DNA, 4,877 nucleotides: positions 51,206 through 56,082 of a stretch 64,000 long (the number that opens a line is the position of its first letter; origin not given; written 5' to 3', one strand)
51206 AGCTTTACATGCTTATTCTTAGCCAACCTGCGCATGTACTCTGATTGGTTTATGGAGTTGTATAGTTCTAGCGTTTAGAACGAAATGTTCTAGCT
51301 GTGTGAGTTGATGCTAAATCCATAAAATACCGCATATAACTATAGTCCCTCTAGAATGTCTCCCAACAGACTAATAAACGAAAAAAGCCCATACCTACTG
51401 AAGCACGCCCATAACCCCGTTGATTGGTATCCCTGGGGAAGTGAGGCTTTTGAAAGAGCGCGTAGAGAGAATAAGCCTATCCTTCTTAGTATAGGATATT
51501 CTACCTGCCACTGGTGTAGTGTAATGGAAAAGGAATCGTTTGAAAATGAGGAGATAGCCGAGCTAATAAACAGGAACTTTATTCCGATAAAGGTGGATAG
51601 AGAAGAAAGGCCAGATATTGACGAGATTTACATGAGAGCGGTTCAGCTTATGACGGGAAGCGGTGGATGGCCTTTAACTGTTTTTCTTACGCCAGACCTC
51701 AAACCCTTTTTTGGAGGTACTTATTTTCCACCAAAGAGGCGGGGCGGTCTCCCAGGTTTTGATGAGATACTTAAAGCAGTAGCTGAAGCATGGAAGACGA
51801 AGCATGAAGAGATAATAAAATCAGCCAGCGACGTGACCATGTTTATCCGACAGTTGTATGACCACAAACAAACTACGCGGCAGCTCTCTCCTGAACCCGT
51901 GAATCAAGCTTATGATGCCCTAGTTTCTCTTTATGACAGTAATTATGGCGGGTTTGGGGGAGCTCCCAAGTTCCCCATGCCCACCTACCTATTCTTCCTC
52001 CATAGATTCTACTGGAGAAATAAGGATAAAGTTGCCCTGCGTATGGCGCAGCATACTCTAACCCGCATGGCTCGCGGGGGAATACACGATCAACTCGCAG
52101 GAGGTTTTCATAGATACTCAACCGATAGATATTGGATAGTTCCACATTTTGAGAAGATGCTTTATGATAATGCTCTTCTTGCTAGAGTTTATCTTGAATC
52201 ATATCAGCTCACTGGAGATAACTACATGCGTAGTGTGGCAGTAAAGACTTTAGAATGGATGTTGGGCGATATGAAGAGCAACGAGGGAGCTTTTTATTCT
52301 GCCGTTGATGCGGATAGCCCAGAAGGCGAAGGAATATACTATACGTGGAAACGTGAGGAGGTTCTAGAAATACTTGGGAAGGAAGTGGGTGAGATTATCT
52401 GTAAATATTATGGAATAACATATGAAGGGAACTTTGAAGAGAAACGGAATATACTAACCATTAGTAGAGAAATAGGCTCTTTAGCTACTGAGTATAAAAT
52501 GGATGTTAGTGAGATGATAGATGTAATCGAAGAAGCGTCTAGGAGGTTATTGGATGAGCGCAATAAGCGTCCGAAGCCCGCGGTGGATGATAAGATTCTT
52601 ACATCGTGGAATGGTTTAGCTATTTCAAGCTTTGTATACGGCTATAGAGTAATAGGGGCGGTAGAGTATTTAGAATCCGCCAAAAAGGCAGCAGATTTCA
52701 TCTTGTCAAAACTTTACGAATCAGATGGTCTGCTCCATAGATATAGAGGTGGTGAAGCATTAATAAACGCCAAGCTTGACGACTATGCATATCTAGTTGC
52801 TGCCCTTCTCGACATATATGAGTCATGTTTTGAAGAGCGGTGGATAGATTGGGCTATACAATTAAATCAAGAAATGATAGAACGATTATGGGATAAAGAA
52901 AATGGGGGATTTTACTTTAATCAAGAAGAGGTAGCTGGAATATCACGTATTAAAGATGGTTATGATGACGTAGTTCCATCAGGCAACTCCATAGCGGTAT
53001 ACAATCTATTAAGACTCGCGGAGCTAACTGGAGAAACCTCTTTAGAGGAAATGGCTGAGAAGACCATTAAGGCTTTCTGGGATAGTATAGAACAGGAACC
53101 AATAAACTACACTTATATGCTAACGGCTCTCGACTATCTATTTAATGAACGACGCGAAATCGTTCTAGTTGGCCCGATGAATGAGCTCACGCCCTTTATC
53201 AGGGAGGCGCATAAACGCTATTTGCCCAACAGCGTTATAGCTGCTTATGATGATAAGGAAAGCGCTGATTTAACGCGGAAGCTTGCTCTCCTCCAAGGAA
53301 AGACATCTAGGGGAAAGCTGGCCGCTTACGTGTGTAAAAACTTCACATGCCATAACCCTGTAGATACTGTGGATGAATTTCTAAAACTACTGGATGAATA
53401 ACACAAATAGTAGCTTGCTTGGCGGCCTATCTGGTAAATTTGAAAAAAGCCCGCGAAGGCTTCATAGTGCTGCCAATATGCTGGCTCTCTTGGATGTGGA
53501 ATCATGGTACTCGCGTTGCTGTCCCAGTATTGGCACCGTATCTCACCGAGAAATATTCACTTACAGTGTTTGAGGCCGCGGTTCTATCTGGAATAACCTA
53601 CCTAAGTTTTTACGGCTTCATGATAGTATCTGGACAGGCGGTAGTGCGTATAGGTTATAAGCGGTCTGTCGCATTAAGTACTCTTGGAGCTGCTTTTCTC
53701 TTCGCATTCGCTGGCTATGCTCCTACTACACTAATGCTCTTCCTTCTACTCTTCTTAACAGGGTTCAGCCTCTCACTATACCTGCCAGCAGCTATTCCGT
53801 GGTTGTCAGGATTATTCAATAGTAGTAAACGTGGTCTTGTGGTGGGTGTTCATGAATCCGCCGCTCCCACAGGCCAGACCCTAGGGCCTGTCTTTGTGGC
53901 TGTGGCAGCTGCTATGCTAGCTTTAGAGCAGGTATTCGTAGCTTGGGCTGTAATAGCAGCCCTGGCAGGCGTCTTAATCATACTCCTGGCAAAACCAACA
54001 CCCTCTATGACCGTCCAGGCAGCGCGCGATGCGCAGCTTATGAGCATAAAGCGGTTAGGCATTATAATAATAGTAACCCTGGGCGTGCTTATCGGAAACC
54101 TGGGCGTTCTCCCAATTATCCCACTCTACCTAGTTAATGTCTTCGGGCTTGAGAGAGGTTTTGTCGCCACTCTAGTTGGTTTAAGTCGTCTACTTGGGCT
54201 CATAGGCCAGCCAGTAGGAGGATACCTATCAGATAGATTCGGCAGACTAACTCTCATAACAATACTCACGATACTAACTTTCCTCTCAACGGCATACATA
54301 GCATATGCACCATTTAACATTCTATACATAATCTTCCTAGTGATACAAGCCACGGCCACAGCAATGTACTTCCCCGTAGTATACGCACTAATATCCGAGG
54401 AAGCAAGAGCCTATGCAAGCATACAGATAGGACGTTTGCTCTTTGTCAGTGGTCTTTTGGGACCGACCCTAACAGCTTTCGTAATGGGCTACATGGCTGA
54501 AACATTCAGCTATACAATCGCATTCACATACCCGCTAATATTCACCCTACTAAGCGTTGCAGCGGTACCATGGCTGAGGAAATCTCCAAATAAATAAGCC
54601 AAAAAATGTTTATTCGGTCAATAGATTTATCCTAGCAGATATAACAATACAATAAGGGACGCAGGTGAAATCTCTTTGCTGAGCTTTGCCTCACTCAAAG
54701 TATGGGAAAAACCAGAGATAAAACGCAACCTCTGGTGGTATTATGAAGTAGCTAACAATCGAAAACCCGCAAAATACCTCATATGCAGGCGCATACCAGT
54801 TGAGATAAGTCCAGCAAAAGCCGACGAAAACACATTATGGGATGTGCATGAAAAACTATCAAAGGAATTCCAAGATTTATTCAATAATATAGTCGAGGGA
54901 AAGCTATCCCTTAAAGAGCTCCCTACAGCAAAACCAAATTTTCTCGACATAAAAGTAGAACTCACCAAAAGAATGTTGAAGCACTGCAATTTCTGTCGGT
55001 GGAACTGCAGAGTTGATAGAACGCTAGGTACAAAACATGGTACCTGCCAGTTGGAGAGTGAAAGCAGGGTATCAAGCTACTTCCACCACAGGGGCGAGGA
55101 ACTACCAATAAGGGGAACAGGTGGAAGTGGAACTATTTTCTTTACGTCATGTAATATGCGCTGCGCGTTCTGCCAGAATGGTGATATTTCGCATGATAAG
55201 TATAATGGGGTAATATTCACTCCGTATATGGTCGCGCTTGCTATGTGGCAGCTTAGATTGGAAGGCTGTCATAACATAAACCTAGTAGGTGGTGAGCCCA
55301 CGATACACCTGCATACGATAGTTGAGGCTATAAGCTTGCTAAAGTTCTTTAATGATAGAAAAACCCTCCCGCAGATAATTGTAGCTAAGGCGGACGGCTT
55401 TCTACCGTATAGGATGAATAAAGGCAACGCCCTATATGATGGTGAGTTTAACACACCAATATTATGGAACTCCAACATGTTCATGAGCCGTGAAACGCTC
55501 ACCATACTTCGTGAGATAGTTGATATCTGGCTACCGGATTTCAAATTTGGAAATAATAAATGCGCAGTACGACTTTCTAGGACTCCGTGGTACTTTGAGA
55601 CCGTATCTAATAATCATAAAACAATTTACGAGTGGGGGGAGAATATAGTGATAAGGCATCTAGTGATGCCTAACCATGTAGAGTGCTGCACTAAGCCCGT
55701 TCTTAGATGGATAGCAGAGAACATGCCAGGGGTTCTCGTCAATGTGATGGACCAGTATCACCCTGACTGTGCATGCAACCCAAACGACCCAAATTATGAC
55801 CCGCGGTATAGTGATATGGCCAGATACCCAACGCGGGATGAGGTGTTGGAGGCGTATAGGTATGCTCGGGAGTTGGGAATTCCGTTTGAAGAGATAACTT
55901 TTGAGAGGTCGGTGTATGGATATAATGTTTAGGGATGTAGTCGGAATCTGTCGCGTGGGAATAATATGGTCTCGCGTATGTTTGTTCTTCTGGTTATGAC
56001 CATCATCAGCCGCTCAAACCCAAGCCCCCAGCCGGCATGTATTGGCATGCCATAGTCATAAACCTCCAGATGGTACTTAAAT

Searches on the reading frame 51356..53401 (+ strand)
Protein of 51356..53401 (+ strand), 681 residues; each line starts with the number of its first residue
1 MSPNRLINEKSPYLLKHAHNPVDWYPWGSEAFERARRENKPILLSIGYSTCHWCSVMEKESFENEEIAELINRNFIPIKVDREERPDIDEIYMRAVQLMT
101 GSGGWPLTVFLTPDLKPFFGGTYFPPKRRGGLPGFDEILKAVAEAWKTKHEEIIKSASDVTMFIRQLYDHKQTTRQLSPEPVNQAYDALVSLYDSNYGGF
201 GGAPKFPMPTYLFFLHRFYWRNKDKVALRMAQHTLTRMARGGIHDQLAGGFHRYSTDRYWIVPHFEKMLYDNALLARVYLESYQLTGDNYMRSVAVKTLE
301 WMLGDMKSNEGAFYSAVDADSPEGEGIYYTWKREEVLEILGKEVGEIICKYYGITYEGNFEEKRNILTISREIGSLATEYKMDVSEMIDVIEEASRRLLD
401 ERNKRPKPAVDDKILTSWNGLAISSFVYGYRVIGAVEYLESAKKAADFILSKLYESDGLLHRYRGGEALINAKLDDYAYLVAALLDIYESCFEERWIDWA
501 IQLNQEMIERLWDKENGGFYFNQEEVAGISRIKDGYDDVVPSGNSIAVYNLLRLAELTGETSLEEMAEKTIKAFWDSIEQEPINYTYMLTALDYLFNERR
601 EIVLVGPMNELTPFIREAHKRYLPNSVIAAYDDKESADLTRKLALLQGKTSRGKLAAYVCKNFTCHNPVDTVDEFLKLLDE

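Call 3: search_protein_families(library=pfam, proteins=[window:51356-53401:+], max_evalue=0.01)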
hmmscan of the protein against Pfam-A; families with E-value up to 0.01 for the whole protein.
window:51356-53401:+ (681 aa): 5 families
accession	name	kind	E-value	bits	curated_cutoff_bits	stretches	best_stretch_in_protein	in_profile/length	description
PF03190.21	Thioredox_DsbH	-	1.7e-79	265.9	27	1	4-162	2-160/163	Protein of unknown function, DUF255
PF13899.12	Thioredoxin_7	-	5e-12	46.2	27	1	23-113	1-83/83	Thioredoxin-like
PF03663.20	Glyco_hydro_76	-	4.2e-06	26.9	25.9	1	475-572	87-184/366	Glycosyl hydrolase family 76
PF07470.19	Glyco_hydro_88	-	9.4e-05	22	26.6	0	426-524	83-180/352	Glycosyl Hydrolase Family 88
PF13098.12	Thioredoxin_2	-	0.00033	21.4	27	1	35-114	1-85/104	Thioredoxin-like domain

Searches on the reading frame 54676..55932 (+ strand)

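Call 7: search_protein_families(library=pfam, proteins=[window:54676-55932:+], max_evalue=0.001)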
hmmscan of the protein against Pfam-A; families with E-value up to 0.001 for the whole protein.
window:54676-55932:+ (418 aa): 2 families
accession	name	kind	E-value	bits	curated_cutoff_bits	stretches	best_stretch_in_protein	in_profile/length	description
PF04055.27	Radical_SAM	-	1.7e-12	48.3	29.5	1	154-345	2-165/166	Radical SAM superfamily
PF13353.11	Fer4_12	-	2.1e-07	31.8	22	1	146-220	2-75/137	4Fe-4S single cluster domain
